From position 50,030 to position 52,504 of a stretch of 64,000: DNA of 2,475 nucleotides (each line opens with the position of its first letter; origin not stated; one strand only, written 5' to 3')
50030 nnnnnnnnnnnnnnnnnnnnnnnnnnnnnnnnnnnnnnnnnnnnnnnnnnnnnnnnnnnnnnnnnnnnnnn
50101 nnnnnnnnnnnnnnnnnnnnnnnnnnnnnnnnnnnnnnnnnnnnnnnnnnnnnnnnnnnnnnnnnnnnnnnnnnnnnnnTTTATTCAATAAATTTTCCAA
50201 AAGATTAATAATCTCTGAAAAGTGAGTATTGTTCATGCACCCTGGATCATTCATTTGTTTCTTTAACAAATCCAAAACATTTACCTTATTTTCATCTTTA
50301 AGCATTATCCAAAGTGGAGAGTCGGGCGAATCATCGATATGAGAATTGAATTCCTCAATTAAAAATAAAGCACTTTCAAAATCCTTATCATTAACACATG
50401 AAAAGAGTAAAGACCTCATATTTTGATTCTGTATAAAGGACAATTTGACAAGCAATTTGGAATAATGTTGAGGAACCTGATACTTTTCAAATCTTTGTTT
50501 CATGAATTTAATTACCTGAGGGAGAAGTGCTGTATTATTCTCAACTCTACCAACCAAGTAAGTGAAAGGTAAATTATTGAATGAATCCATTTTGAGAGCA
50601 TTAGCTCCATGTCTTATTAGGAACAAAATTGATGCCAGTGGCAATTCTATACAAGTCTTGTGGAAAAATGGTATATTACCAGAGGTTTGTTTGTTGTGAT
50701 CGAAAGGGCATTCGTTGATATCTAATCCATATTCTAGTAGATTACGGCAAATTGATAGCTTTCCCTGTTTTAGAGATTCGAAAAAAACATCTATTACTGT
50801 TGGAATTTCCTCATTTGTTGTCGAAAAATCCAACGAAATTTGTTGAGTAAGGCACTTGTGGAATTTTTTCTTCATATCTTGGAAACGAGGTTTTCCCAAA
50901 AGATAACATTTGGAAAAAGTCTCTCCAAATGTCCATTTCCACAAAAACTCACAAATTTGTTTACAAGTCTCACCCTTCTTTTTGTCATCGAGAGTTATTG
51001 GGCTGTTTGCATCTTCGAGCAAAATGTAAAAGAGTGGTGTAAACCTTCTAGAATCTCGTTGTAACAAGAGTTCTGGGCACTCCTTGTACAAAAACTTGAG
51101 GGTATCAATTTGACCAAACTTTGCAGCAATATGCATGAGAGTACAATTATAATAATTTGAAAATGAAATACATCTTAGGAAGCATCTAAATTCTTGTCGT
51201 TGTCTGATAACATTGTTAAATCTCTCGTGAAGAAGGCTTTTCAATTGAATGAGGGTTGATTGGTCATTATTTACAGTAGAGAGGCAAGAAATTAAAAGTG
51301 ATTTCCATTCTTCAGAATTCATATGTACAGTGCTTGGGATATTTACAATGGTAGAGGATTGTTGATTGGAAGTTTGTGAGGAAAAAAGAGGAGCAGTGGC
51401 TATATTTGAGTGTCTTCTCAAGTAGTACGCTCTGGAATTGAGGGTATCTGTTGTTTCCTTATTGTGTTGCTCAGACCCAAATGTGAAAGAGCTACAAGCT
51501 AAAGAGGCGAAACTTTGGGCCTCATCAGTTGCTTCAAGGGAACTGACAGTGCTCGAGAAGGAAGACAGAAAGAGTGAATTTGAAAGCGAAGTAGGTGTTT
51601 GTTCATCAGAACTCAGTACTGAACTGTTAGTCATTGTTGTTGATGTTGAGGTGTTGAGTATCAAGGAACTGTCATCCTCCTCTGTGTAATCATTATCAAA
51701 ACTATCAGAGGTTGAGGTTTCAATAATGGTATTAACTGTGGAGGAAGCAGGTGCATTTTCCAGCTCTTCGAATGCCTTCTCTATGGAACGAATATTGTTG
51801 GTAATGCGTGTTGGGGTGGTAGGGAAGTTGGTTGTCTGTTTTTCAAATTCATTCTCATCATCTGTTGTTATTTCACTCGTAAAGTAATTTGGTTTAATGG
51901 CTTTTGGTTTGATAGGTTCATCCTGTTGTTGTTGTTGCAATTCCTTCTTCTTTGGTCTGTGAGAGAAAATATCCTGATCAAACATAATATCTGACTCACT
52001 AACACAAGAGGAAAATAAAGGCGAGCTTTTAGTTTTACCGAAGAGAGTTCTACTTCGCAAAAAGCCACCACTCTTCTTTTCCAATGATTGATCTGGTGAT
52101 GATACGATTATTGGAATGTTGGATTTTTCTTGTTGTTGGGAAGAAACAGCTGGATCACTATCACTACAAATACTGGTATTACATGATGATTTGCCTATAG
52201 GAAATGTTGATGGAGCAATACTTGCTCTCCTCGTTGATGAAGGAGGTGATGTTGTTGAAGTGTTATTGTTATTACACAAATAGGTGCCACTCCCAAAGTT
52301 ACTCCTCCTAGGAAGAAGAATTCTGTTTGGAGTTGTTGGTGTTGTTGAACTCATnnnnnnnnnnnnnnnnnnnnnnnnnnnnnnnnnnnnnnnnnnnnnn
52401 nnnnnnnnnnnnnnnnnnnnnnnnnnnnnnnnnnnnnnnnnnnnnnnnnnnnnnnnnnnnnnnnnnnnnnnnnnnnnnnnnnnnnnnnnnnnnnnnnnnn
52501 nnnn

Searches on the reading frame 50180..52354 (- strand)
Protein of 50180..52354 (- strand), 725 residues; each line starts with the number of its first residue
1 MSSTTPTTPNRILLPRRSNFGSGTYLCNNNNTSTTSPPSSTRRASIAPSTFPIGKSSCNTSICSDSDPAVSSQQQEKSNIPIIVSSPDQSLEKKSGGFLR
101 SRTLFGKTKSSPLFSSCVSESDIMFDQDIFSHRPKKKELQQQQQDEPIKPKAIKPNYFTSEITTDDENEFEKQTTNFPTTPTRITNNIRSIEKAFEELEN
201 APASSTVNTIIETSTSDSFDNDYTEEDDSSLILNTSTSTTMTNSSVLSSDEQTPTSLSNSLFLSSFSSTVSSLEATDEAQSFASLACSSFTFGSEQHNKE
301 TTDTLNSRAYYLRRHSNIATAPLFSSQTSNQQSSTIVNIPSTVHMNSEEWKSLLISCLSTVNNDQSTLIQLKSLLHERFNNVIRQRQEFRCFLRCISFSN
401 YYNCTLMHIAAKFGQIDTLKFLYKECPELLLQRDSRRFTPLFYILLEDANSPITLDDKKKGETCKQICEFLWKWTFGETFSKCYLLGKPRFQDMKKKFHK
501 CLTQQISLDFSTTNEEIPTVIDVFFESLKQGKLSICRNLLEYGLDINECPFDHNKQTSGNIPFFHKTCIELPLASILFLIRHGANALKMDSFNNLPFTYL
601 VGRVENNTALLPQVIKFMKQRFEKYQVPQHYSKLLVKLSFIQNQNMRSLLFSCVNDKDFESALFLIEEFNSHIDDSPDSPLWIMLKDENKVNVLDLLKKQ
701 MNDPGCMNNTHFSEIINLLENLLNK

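Call 31: list_cluster_members(proteins=[window:50180-52354:-, window:58405-60567:-, window:37324-38040:-])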
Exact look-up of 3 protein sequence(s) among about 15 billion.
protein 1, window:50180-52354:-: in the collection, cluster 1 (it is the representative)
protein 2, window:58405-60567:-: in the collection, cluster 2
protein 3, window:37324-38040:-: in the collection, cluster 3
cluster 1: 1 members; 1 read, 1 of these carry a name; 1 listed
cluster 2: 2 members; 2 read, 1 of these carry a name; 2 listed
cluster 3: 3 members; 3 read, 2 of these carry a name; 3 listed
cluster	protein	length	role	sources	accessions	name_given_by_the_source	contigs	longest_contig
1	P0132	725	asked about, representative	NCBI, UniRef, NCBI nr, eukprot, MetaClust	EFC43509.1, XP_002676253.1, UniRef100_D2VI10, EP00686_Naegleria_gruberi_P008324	predicted protein [Naegleria gruberi] | Predicted protein n=1 Tax=Naegleria gruberi TaxID=5762 RepID=D2VI10_NAEGR | uncharacterized protein NAEGRDRAFT_68517 [Naegleria gruberi]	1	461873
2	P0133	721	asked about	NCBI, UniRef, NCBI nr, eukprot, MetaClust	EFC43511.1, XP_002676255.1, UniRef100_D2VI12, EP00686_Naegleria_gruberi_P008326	predicted protein [Naegleria gruberi] | Predicted protein n=1 Tax=Naegleria gruberi TaxID=5762 RepID=D2VI12_NAEGR | uncharacterized protein NAEGRDRAFT_49708 [Naegleria gruberi]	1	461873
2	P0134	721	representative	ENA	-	-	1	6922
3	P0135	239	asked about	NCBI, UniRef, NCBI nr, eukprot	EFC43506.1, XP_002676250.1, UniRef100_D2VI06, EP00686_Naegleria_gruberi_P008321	predicted protein [Naegleria gruberi] | Predicted protein n=1 Tax=Naegleria gruberi TaxID=5762 RepID=D2VI06_NAEGR | uncharacterized protein NAEGRDRAFT_68512 [Naegleria gruberi]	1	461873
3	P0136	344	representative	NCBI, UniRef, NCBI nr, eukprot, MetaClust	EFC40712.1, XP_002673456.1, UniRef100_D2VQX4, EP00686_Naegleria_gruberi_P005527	predicted protein [Naegleria gruberi] | Predicted protein n=1 Tax=Naegleria gruberi TaxID=5762 RepID=D2VQX4_NAEGR | uncharacterized protein NAEGRDRAFT_71379 [Naegleria gruberi]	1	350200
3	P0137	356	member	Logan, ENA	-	-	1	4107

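Call 33: find_encoding_contigs(protein=P0136, flank=10000, max_places=4)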
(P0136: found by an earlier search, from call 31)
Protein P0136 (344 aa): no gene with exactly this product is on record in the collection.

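Call 34: find_encoding_contigs(protein=P0137, flank=10000, max_places=4)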
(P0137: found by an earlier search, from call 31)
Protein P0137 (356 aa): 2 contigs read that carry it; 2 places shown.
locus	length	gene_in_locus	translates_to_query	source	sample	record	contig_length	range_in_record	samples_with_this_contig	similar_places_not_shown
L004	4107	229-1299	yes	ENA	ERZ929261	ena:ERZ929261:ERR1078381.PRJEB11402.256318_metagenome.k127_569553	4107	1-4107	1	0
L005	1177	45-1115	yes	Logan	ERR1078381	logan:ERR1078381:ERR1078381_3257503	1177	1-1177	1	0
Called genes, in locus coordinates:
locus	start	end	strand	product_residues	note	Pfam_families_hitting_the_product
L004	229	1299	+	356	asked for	-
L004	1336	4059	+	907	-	-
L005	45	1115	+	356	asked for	-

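Call 39: search_protein_families(library=pfam, proteins=[L004:3151-4056:+, L004:1300-4056:+, L004:229-1296:+, L004:1166-3151:+], max_evalue=0.1)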
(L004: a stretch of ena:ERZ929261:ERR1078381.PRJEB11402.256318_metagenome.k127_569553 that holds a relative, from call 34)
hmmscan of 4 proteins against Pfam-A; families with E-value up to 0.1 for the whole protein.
L004:3151-4056:+ (302 aa): 1 family
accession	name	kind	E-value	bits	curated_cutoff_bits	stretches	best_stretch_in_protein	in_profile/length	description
PF00589.27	Phage_integrase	-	0.0014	18.9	27.1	1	141-284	36-166/172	Phage integrase family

L004:1300-4056:+ (919 aa): 2 families
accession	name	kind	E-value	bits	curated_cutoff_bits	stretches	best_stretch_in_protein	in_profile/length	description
PF04838.17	Baculo_LEF5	-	0.002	18.7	25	0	728-851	19-143/156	Baculoviridae late expression factor 5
PF00589.27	Phage_integrase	-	0.009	16.2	27.1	1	758-901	36-166/172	Phage integrase family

L004:229-1296:+ (356 aa): 0 families

L004:1166-3151:+ (662 aa): 3 families
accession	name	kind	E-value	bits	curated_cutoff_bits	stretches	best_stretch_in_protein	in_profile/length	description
PF00078.32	RVT_1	-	4.7e-26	92.2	29.6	1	129-293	1-205/205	Reverse transcriptase (RNA-dependent DNA polymerase)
PF05869.16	Dam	-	4.6e-05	23.6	28.1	1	526-632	11-122/169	DNA N-6-adenine-methyltransferase (Dam)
PF16173.10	DUF4874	-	0.081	13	30.1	0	222-290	53-119/159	Domain of unknown function (DUF4874)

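Call 40: search_solved_structures(query=L004:3151-4056:+, max_evalue=1, show_alignments=2)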
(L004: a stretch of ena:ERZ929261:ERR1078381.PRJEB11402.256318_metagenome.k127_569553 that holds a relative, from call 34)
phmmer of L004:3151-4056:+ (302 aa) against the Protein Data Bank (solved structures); distinct sequences matched with E-value up to 1: 0.

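Call 44: search_solved_structures(query=A2, max_evalue=10, show_alignments=2)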
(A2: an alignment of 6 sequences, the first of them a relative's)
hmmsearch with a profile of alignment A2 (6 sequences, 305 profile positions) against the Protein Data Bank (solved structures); distinct sequences matched with E-value up to 10: 23.
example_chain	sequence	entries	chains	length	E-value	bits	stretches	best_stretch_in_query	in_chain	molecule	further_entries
5u91_A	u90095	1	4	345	3.9e-05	26.4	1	244-287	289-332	Tre recombinase protein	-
1pvp_A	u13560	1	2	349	3.9e-05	26.4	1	244-287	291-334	Recombinase cre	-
1xns_A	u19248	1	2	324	5.8e-05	25.8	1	244-287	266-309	Recombinase CRE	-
1crx_A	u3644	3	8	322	6e-05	25.8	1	244-287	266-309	Cre recombinase | Recombinase cre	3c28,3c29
7rhz_B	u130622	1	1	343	6.2e-05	25.7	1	244-287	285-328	Recombinase cre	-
1nzb_A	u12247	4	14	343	6.8e-05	25.6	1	244-287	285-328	Cre recombinase | PROTEIN (CRE RECOMBINASE) | Recombinase cre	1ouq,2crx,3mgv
1q3u_A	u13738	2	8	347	7.1e-05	25.5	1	244-287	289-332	Cre recombinase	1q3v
1kbu_A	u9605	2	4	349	7.1e-05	25.5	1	244-287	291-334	CRE RECOMBINASE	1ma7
1pvq_A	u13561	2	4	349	8.1e-05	25.3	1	244-287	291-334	Recombinase cre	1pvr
7rhy_A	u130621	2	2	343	0.00011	24.9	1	244-287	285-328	Recombinase cre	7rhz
2hof_A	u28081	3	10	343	0.00014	24.6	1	244-287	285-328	Recombinase cre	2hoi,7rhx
1xo0_A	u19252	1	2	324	0.00016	24.3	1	244-287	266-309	Recombinase CRE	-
4crx_A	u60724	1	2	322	0.00017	24.3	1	244-287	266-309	PROTEIN (CRE RECOMBINASE)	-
3crx_A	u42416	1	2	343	0.00018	24.2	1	244-287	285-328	CRE RECOMBINASE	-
1drg_A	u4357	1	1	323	0.00036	23.2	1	244-287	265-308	CRE RECOMBINASE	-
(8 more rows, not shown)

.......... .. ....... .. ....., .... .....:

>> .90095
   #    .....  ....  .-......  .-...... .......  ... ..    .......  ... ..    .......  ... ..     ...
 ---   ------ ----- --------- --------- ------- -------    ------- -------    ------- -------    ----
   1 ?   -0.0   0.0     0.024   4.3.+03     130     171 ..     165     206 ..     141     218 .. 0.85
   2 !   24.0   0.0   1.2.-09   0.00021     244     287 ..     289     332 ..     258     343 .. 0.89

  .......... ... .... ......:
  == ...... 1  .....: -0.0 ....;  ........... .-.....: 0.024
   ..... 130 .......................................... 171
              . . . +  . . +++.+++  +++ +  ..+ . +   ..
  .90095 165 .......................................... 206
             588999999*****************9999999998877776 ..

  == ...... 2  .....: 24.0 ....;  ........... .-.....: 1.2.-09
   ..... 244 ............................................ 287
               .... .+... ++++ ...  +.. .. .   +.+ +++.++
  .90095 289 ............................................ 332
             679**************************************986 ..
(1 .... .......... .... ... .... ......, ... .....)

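Call 96: find_homologous_proteins(query=L004:3151-4056:+, max_evalue=0.00001)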
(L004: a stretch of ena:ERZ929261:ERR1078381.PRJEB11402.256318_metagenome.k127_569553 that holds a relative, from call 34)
Query L004:3151-4056:+ (302 aa): 11 proteins with E <= 0.00001 among 899 candidates.
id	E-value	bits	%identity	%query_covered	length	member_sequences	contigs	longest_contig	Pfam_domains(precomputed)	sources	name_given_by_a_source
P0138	1.1e-193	660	99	100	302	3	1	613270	-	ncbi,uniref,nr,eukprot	ncbi:predicted protein [Naegleria gruberi]|uniref:Predicted protein n=1 Tax=Naegleria gruberi TaxID=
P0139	5.7e-162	556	85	95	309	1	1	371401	PF00589.28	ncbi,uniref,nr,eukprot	ncbi:predicted protein [Naegleria gruberi]|uniref:Predicted protein n=1 Tax=Naegleria gruberi TaxID=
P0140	4.2e-114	399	68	84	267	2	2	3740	-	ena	-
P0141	3.5e-102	360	51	100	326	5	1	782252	-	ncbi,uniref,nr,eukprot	ncbi:predicted protein [Naegleria gruberi]|uniref:Predicted protein n=1 Tax=Naegleria gruberi TaxID=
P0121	2.9e-96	341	51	99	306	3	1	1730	PF00589.28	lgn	-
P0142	1.4e-91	325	49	99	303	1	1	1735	PF00589.28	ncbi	-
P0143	7.0e-82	293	48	99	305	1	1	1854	PF00589.28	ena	-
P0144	6.7e-66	241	42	99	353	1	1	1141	PF00589.28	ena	-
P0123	6.8e-61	224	43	79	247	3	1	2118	-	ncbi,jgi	jgi:integrase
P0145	2.8e-41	160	47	59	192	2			PF00589.28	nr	nr:unnamed protein product [Naegleria fowleri]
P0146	4.1e-33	133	43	56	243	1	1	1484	-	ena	-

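Call 97: find_encoding_contigs(protein=P0138, flank=10000, max_places=4)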
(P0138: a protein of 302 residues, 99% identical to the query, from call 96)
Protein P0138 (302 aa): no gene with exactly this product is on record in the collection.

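Call 98: find_encoding_contigs(protein=P0139, flank=10000, max_places=3)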
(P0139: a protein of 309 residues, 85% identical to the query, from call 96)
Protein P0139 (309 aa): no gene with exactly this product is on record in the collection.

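Call 100: search_protein_families(library=pfam, proteins=[P0138, P0139, P0141, P0142, P0143, P0144], max_evalue=0.01)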
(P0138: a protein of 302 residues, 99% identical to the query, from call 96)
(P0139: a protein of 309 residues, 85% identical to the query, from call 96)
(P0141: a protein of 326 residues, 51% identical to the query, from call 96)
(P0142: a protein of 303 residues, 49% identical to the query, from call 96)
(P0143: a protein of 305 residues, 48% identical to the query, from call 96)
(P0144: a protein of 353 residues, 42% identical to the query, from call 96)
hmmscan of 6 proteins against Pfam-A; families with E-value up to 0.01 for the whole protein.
P0138 (302 aa): 0 families

P0139 (309 aa): 1 family
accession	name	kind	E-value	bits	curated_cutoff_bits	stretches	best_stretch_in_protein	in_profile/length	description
PF00589.27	Phage_integrase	-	1.1e-05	25.8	27.1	1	148-292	36-167/172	Phage integrase family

P0141 (326 aa): 1 family
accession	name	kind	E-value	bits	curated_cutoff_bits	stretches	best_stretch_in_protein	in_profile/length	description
PF00589.27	Phage_integrase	-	0.00018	21.8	27.1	1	161-307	35-168/172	Phage integrase family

P0142 (303 aa): 1 family
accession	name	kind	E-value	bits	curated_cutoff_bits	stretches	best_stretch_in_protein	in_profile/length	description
PF00589.27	Phage_integrase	-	6.6e-06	26.5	27.1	1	140-290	34-169/172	Phage integrase family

P0143 (305 aa): 1 family
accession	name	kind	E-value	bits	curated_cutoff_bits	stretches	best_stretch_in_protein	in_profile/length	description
PF00589.27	Phage_integrase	-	7.3e-07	29.6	27.1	1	117-287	17-168/172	Phage integrase family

P0144 (353 aa): 1 family
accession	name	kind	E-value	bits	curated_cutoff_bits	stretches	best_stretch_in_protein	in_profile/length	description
PF00589.27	Phage_integrase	-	2.1e-07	31.3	27.1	1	190-338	36-167/172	Phage integrase family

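Call 107: predict_structure(alignment_id=A7)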
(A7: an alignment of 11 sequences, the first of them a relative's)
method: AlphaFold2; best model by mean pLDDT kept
length: 302 residues; sequences in the alignment: 11
mean_pLDDT: 74.1   pTM: 0.58
mean pLDDT of the five models: 74.1, 66.1, 65.1, 61.1, 58.1
residues with pLDDT >= 90: 44; 70-90: 162; 50-70: 53; < 50: 43
segments of 3 or more residues with pLDDT < 50: 1-4, 170-177, 278-302
pLDDT, mean of each block of 10 residues (from residue 1): 55 88 90 85 82 78 91 84 83 56 77 88 91 81 83 82 70 45 69 80 88 86 88 92 81 67 55 50 34 32 34
secondary structure, 60 per line:
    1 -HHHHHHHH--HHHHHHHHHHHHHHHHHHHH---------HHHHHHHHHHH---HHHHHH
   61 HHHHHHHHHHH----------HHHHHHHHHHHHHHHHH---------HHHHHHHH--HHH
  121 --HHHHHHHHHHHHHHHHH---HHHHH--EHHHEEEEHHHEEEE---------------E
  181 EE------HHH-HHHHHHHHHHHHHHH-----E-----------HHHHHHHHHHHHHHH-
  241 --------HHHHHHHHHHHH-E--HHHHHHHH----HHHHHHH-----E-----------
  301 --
elements in order: H2-9 H12-31 H41-51 H55-71 H82-98 H108-115 H123-139 H143-147 E154-157 E161-164 E180-182 H193-207 H225-239 H249-260 H265-272 H277-283
